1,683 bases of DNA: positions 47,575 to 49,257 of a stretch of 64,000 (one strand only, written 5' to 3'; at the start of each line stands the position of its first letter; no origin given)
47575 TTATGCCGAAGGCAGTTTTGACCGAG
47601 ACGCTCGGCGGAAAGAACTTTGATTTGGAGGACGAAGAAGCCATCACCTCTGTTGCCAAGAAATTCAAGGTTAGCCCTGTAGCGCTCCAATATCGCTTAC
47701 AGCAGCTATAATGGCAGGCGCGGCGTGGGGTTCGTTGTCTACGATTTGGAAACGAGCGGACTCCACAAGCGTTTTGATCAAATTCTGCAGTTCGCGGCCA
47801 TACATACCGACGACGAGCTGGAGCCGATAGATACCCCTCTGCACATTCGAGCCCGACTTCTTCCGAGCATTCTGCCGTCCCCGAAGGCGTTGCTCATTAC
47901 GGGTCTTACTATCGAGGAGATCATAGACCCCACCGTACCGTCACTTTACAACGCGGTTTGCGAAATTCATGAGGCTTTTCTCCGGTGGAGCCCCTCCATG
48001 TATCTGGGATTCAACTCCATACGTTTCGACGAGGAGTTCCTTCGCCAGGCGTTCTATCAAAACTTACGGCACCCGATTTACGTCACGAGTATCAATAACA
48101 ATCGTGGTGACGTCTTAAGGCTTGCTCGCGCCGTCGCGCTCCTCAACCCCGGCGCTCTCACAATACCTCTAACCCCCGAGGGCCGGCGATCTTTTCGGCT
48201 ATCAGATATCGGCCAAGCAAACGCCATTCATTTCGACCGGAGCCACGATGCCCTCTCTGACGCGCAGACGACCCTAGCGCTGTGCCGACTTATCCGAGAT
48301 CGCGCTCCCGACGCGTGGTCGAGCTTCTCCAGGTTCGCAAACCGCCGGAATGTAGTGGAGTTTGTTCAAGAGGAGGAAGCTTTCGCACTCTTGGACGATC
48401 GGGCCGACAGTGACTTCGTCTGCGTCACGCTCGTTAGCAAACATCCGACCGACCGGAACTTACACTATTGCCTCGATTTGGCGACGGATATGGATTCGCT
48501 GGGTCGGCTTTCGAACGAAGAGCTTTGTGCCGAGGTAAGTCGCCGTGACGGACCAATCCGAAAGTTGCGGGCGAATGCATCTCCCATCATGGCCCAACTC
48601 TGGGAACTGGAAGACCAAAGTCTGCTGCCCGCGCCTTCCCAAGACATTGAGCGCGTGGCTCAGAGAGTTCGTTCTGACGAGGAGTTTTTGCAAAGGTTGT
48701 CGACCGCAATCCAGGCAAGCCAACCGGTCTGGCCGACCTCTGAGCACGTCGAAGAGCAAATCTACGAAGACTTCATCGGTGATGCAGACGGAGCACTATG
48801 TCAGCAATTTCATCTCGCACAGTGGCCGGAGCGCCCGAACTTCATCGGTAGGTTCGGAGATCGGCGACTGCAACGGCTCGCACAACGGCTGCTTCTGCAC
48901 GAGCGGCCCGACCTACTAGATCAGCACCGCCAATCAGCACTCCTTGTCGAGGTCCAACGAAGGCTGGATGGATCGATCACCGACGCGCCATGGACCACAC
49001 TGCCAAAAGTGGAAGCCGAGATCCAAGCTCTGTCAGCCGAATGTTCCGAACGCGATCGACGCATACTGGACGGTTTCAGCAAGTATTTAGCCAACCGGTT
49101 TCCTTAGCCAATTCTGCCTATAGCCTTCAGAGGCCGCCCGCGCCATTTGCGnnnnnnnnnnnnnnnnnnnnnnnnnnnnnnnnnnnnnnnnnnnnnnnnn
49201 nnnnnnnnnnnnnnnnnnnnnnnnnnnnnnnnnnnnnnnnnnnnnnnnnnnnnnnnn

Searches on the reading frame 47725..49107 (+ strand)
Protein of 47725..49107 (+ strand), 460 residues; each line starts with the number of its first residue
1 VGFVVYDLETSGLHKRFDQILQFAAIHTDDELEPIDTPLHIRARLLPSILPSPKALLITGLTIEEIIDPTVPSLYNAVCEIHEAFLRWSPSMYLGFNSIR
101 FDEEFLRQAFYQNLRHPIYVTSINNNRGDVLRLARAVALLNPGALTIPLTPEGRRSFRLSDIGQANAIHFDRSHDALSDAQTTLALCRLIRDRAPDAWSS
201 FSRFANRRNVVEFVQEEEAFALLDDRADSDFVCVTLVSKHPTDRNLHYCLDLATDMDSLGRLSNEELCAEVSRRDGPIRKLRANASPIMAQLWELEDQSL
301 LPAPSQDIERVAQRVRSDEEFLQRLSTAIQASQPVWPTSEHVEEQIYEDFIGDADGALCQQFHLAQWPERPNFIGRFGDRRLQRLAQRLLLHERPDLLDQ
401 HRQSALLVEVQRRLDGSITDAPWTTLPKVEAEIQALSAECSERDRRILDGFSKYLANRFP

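Call 24: search_protein_families(library=padloc, proteins=[window:47725-49107:+], max_evalue=0.001)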
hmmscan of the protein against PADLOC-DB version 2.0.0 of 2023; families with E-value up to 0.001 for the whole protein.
window:47725-49107:+ (460 aa): 3 families
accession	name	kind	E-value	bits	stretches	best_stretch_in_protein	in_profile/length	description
PDLC03817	RTasSbcB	-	3.5e-97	324.1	1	3-451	2-429/436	DRT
PDLC01247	DEDDh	-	4e-17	61.2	1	4-187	1-138/139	"CAS-I,CAS-II,CAS-III,CAS-IV,CAS-V,CAS-VI; associated"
PDLC05027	PDC-S48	-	8e-06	23.2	0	156-220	132-198/411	-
